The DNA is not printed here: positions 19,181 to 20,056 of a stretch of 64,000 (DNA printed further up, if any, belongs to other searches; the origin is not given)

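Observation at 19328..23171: A roughly 200-aa C-terminal domain ending in GFTVVE[IW]G is shared by three large N-anchored surface proteins (P1, P2 and the distant P3 at 61184-63754)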

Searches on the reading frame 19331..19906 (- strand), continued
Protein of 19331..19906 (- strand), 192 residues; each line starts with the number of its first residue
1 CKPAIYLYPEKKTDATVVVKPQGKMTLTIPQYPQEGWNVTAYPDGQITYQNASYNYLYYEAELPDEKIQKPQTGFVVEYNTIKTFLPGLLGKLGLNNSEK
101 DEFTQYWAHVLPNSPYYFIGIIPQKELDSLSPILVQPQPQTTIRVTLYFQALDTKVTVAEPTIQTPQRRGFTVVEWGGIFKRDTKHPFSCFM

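Call 52: predict_structure(alignment_id=A3)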
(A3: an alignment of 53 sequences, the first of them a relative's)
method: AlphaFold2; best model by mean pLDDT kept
length: 493 residues; sequences in the alignment: 53
mean_pLDDT: 78.8   pTM: 0.49
mean pLDDT of the five models: 78.8, 78.5, 78.3, 78.0, 77.9
residues with pLDDT >= 90: 228; 70-90: 109; 50-70: 87; < 50: 69
segments of 3 or more residues with pLDDT < 50: 1-3, 5-16, 46-54, 173-186, 194-202, 252-260, 299-303
pLDDT, mean of each block of 10 residues (from residue 1): 42 49 87 77 48 60 94 97 95 86 86 96 73 62 66 92 73 42 45 48 51 70 90 96 80 46 66 67 63 49 73 98 86 89 94 86 93 98 96 96 88 92 97 97 98 98 97 97 87 89
secondary structure, 60 per line:
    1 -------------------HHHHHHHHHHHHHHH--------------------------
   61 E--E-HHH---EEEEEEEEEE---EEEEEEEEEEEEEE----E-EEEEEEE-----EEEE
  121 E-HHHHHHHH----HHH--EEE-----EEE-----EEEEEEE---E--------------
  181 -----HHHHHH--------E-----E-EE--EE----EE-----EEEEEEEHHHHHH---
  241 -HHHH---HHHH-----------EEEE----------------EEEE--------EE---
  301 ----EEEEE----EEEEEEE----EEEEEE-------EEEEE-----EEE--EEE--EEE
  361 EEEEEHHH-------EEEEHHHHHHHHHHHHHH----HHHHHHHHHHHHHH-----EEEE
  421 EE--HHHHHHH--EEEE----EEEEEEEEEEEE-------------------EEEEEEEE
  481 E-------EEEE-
elements in order: H20-34 E72-81 E85-98 E105-111 E117-121 H123-130 E140-142 E148-150 E156-162 H186-191 E225-231 H232-237 H242-245 H249-252 E264-267 E284-287 E305-309 E314-320 E325-330 E338-342 E348-350 E353-355 E358-365 E376-379 H380-393 H398-411 E417-422 H425-431 E434-437 E442-453 E473-481 E489-492

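Call 54: fold_search(model_id=the predicted structure, library=pdb)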
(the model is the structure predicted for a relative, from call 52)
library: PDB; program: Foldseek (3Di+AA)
matches with E <= 10: 337; with E <= 0.001: 0
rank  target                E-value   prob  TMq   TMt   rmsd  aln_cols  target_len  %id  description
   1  9ngw_A                5.0e-01  0.03  0.06  0.12  20.3       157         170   12  In-situ cryo-EM structure of Dome of the Legionella Dot/Icm machine (released 2025-09-17)
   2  8i7r_G4               6.2e-01  0.01  0.07  0.05  36.8       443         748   11  In situ structure of axonemal doublet microtubules in mouse sperm with 48-nm repeat (released 2023-10-11)
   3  9dl0_H                7.4e-01  0.01  0.07  0.11  18.1       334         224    8  Crystal structure of a synthetic Fab (R3H8) in complex with the FRB domain of mTOR (released 2025-06-11)
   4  8fbl_A                1.1e+00  0.02  0.09  0.12  17.1       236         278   13  Human PAC in nanodisc at pH 4.0 with PI(4,5)P2 diC8 (released 2023-02-01)
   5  7zxf_D                1.1e+00  0.01  0.07  0.12  19.4       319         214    9  Pfs48/45 bound to monoclonal antibodies 10D8 and 85RF45.1 (released 2022-06-22)
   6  7am2_A                1.4e+00  0.01  0.06  0.08  21.8       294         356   10  Intermediate assembly of the Large subunit from Leishmania major mitochondrial ribosome (released 2021-04-28)
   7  3piq_C                1.4e+00  0.01  0.08  0.14  18.8       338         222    8  Crystal structure of human 2909 Fab, a quaternary structure-specific antibody against HIV-1 (released 2011-01-05)
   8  7k51_8                1.4e+00  0.01  0.07  0.06  25.8       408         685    8  Mid-translocated non-frameshifting(CCA-A) complex with EF-G and GDPCP (Structure II) (released 2021-07-28)
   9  6wrp_H                1.6e+00  0.01  0.06  0.10  20.1       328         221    7  Crystal Structure of PI3-E12 Fab, An Antibody Against Human Parainfluenza Virus Type III (released 2021-05-05)
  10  8xj0_F                1.7e+00  0.01  0.06  0.10  19.6       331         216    7  Crystal structure of AmFab mutant - P40C/E165C (Light chain), G10C/P210C(Heavy chain) (released 2024-02-14)
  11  9dl0_A                1.9e+00  0.01  0.07  0.10  17.9       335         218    8  Crystal structure of a synthetic Fab (R3H8) in complex with the FRB domain of mTOR (released 2025-06-11)
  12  5g47_A                2.0e+00  0.01  0.05  0.05  33.9       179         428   16  Structure of Gc glycoprotein from severe fever with thrombocytopenia syndrome virus in the trimeric postfusion conform (released 2016-07-06)
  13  5kg9_H                2.1e+00  0.01  0.07  0.12  20.2       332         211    8  Crystal structure of the gp120 v2 antibody RE505-22 Fab from IGH- and IGK-humanized mouse (released 2017-01-25)
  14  5ukr_H                2.1e+00  0.01  0.05  0.07  13.1       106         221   10  Structure of unliganded anti-gp120 CD4bs antibody DH522.2 Fab in complex with a gp120 core (released 2017-12-06)
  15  6whk_C                2.2e+00  0.01  0.05  0.08  15.0       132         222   12  Minimally mutated anti-influenza broadly neutralizing antibody (released 2021-04-14)
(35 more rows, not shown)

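Call 59: find_related_loci(query=A2, collection=viral_contigs, flank=4000)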
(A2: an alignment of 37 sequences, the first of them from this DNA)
Query A2 (192 aa) in viral_contigs; peptide patterns used: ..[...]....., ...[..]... (x = any residue, [..] = any of these).
36 stretches matched a pattern; 5 encode a relative of the query (tblastn E <= 1e-3); 5 distinct loci.
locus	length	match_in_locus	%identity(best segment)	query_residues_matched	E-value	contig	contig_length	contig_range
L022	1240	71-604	39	2-182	3e-38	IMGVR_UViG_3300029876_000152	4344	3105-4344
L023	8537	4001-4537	37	1-182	2e-34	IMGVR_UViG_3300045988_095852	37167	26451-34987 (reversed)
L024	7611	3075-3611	37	1-182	4e-34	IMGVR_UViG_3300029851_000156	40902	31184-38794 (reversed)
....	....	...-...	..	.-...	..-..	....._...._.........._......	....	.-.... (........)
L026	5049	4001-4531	33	2-178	1e-27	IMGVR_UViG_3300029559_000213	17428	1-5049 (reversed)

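Call 61: search_protein_families(library=pfam, proteins=[L026:2300-4555:+, L020:4441-6555:+, P0121, P0177, P0147, L021:4122-5537:+, L023:3608-4537:+, P0175, P0183, P0063], max_evalue=0.001)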
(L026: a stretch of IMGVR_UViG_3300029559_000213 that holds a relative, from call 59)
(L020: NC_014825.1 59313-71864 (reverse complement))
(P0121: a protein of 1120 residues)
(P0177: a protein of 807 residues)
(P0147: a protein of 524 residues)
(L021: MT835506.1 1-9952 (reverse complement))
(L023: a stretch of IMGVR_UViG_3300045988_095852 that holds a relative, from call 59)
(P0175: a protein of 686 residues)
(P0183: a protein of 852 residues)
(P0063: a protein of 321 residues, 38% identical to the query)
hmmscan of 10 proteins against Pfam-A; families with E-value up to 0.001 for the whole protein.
L026:2300-4555:+ (752 aa): 4 families
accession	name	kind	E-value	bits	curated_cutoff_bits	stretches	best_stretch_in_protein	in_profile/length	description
PF01270.23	Glyco_hydro_8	-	8.8e-29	101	24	1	47-403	28-339/341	Glycosyl hydrolases family 8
PF08239.17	SH3_3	-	8.7e-07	29.5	27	1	505-547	7-48/54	Bacterial SH3 domain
PF00404.24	Dockerin_1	-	1.2e-06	29.1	22.9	1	418-473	1-56/57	Dockerin type I domain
PF06347.19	SH3_4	-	2.9e-05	24.2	24.1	1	498-548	2-50/56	Bacterial SH3 domain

L020:4441-6555:+ (705 aa): 7 families
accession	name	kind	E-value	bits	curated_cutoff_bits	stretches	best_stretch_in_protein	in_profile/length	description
PF03382.20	DUF285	-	6.5e-38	129.6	25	2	92-204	5-113/120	Mycoplasma protein of unknown function, DUF285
PF13306.12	LRR_5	-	3.3e-15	56.6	27.7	2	169-299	5-120/127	BspA type Leucine rich repeat region (6 copies)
PF13855.12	LRR_8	-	1.3e-10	41.3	27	0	144-185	19-58/61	Leucine rich repeat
PF12799.13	LRR_4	-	3.1e-09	37.2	27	0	177-211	2-33/44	Leucine Rich repeats (2 copies)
PF08239.17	SH3_3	-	7.3e-06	26.5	27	1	459-503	5-48/54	Bacterial SH3 domain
PF25013.1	LRR_Zer-1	-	2.6e-05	24.8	27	0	93-185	3-95/137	Zer-1-like, Leucine-rich repeats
PF23952.1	LRR_EndoS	-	5.6e-05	23.8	27.9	0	165-236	58-114/116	Endo-beta-N-acetylglucosaminidase EndoS LRR domain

P0121 (1120 aa): 8 families
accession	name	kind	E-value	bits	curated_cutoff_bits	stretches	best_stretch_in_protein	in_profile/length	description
PF12796.13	Ank_2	-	1.5e-42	144.5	27.3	3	38-132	1-90/90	Ankyrin repeats (3 copies)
PF00023.36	Ank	-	3.5e-31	105.9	21.1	1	820-850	2-32/33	Ankyrin repeat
PF13637.12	Ank_4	-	7.2e-28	96.5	22.7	2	38-87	1-50/50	Ankyrin repeats (many copies)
PF13606.12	Ank_3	-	2.3e-25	85.9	22.3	0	820-847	2-29/30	Ankyrin repeat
PF13857.12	Ank_5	-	1.5e-20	73.5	27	2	88-138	3-52/56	Ankyrin repeats (many copies)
PF00123.25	Hormone_2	-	2.9e-07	30.7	21.2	0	1017-1029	5-17/28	Peptide hormone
PF24521.3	Ank_KRIT1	-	7.9e-07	29.3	80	0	422-519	28-123/149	KRIT1 ankyrin-repeats domain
PF13646.12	HEAT_2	-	0.00043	20.9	27.7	0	550-592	35-74/88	HEAT repeats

P0177 (807 aa): 9 families
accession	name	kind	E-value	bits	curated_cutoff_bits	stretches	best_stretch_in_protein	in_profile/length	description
PF13620.12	CarboxypepD_reg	-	3.3e-45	152.8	32.3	3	690-766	1-81/82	Carboxypeptidase regulatory-like domain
PF13715.12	CarbopepD_reg_2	-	3e-30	104.5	32.2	3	691-763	1-73/88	CarboxypepD_reg-like domain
PF14686.12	fn3_3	-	6.5e-11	42.3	24.4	0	150-177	23-50/75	Polysaccharide lyase family 4, domain II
PF17210.9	SdrD_B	-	5.3e-10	39.9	29.7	0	402-467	8-73/112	SdrD B-like domain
PF17802.7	SpaA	-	1.3e-08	35.3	23.1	0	135-177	8-57/91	Prealbumin-like fold domain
PF09430.16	EMC7_beta-sandw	-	1.1e-06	29.3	26.6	0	433-464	16-50/122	ER membrane protein complex subunit 7, beta-sandwich domain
PF15976.11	CooC_C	-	1.4e-05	25.4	29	0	128-168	17-55/93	CS1-pili formation C-terminal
PF24025.1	Ig_DR_A0283-like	-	4.2e-05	24.2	27.1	0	122-186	2-70/102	DR_A0283-like, Ig-like domain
PF00775.27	Dioxygenase_C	-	0.00021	21.2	27.3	0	716-737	77-98/182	Dioxygenase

P0147 (524 aa): 0 families

L021:4122-5537:+ (472 aa): 0 families

L023:3608-4537:+ (310 aa): 0 families

P0175 (686 aa): 0 families

P0183 (852 aa): 0 families

P0063 (321 aa): 0 families

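Call 65: search_protein_families(library=pfam, alignment_id=A2, max_evalue=5)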
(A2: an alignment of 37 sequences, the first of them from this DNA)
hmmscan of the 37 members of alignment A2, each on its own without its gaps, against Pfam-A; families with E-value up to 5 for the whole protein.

A. member 1, seq(192 aa): 0 families

B. families by the number of members that match (of 37 scanned): 36 families (the first 25 are shown)
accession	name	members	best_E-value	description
PF13715.12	CarbopepD_reg_2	2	5.6e-15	CarboxypepD_reg-like domain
PF13620.12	CarboxypepD_reg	2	2.2e-13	Carboxypeptidase regulatory-like domain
PF14353.12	CpXC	2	0.066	CpXC protein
PF11518.13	DUF3221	1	9.1e-06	Protein of unknown function (DUF3221)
PF21827.1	New_glue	1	0.0022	New glue protein family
PF00903.31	Glyoxalase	1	0.0043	Glyoxalase/Bleomycin resistance protein/Dioxygenase superfamily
PF05814.16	Ac76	1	0.01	Orf76 (Ac76)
PF21132.2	MFD_D3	1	0.017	MFD, D3 domain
PF25297.1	DUF7878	1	0.021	Domain of unknown function (DUF7878)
PF13786.12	DUF4179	1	0.026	Domain of unknown function (DUF4179)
PF11628.13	TCR_zetazeta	1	0.048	T-cell surface glycoprotein CD3 zeta chain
PF12095.13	CRR7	1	0.051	Protein CHLORORESPIRATORY REDUCTION 7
PF12983.12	DUF3867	1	0.056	Protein of unknown function (DUF3867)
PF09430.16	EMC7_beta-sandw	1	0.06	ER membrane protein complex subunit 7, beta-sandwich domain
PF17802.7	SpaA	1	0.064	Prealbumin-like fold domain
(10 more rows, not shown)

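Call 68: find_encoding_contigs(protein=P0123, flank=1000, max_places=3)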
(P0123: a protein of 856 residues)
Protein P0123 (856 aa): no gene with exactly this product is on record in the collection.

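Call 72: find_encoding_contigs(protein=P0030, flank=5000, max_places=1)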
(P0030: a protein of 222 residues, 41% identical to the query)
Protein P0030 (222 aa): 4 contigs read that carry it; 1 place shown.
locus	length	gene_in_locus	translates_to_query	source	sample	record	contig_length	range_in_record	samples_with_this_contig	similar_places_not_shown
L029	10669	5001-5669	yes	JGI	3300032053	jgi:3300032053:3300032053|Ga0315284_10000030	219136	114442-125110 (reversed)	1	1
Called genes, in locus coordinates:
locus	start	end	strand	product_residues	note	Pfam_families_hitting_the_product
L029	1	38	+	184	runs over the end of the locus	-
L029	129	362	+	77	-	-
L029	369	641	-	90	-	PF07883:Cupin_2 (weak)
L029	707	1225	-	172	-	PF00258:Flavodoxin_1, PF12641:Flavodoxin_3, PF12724:Flavodoxin_5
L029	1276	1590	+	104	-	PF01329:Pterin_4a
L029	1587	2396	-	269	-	PF12679:ABC2_membrane_2, PF12730:ABC2_membrane_4 (weak), PF10920:DUF2705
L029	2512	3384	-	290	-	PF00005:ABC_tran, PF13304:AAA_21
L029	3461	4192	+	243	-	PF02535:Zip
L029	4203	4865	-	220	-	-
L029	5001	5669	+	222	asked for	-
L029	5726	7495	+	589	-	PF01807:Zn_ribbon_DnaG, PF08275:DNAG_N, PF01751:Toprim, PF13155:Toprim_2, PF13362:Toprim_3 (faint), PF13662:Toprim_4, PF10410:DnaB_bind (weak)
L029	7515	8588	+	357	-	PF03979:Sigma70_r1_1, PF00140:Sigma70_r1_2, PF04542:Sigma70_r2, PF04539:Sigma70_r3, PF04545:Sigma70_r4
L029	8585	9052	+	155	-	-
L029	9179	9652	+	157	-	PF04308:RNaseH_like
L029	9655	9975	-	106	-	-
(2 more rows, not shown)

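Call 73: find_encoding_contigs(protein=P0018, flank=5000, max_places=1)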
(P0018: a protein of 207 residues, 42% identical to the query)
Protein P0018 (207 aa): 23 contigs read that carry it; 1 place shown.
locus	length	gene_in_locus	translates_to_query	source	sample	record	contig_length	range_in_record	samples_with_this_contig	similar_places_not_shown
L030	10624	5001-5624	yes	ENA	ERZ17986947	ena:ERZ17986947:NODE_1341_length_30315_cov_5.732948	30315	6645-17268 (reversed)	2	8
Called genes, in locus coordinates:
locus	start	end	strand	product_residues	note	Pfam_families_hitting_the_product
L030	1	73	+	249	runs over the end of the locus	-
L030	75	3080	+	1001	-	PF13173:AAA_14 (faint), PF00437:T2SSE, PF00005:ABC_tran (faint), PF12775:AAA_7 (faint), PF13086:AAA_11 (faint), PF13191:AAA_16 (faint), PF13401:AAA_22 (faint), PF00437:T2SSE, +5 more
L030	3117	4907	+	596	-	PF01875:Memo, PF09587:PGA_cap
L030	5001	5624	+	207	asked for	-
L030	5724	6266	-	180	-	PF01725:Ham1p_like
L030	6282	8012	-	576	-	PF05496:RuvB_N (faint), PF13177:DNA_pol3_delta2, PF13173:AAA_14 (faint), PF13401:AAA_22 (weak), PF00004:AAA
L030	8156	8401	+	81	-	-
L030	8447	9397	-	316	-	PF01565:FAD_binding_4, PF02873:MurB_C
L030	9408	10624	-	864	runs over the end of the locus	PF13196:DUF4012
